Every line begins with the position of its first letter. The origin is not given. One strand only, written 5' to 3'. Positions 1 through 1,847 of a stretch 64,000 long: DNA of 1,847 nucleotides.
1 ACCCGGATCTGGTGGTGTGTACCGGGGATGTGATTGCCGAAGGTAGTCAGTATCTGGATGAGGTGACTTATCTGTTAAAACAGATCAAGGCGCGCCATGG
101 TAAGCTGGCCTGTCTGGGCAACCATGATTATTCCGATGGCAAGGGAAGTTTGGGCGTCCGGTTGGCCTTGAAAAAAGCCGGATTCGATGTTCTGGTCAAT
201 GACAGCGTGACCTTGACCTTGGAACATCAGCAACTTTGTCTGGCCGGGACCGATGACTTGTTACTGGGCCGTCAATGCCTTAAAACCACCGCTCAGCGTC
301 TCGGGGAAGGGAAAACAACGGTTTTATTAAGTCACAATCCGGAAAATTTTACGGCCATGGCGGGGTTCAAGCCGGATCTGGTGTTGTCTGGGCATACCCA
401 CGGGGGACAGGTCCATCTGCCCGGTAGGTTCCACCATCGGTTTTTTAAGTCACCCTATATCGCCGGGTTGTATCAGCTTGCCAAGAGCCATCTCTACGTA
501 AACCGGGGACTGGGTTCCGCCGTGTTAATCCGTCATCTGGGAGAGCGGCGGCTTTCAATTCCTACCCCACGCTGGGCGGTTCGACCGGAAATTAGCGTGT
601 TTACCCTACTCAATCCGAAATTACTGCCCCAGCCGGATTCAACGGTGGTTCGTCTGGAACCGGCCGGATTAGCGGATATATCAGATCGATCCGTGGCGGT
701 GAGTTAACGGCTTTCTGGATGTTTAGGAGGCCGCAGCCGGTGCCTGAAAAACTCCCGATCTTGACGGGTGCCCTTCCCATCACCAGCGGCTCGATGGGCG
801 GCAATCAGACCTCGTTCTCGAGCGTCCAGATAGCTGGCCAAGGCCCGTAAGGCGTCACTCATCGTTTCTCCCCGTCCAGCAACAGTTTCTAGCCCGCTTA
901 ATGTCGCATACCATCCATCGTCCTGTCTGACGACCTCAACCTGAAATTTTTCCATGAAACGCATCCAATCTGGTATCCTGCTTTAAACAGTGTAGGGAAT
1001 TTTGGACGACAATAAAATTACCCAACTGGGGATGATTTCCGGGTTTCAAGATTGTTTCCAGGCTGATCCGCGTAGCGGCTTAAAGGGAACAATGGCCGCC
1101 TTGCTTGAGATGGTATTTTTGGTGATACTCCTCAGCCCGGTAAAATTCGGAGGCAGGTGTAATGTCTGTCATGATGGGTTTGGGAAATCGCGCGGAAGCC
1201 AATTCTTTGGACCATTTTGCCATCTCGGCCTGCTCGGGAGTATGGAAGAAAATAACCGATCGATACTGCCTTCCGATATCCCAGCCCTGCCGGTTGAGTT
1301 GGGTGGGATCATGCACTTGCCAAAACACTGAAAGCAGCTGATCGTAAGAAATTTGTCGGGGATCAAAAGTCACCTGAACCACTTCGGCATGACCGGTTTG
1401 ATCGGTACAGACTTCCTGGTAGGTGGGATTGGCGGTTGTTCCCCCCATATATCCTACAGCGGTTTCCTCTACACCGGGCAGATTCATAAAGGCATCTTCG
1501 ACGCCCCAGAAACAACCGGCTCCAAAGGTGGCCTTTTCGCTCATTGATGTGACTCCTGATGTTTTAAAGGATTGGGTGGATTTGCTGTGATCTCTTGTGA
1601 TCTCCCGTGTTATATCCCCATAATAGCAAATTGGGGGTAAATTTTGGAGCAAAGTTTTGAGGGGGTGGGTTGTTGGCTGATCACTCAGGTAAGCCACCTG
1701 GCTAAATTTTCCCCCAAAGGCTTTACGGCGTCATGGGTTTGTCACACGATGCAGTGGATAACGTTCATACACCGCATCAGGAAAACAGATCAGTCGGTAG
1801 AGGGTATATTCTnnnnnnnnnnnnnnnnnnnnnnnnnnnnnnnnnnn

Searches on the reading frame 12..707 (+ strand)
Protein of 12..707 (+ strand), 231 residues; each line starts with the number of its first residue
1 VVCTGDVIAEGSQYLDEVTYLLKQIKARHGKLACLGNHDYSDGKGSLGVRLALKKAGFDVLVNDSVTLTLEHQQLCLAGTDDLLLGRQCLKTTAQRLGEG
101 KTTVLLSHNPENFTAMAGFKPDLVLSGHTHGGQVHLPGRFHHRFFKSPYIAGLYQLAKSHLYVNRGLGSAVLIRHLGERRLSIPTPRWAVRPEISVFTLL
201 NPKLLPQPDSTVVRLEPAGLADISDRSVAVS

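Call 52: search_protein_families(library=pfam, proteins=[window:12-707:+], max_evalue=0.0001)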
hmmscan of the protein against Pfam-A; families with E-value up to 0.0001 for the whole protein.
window:12-707:+ (231 aa): 1 family
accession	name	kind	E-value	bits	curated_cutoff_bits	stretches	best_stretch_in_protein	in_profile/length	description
PF00149.33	Metallophos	-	2.7e-08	34.9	21.5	1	2-131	35-190/191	Calcineurin-like phosphoesterase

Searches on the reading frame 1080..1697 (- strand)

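Call 52: search_protein_families(library=pfam, proteins=[window:1080-1697:-], max_evalue=0.0001)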
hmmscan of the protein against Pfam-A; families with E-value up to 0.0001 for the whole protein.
window:1080-1697:- (205 aa): 1 family
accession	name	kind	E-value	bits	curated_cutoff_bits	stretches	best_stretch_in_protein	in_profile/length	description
PF01625.27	PMSR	-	1.7e-63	213.9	23.7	1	55-200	1-148/153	Peptide methionine sulfoxide reductase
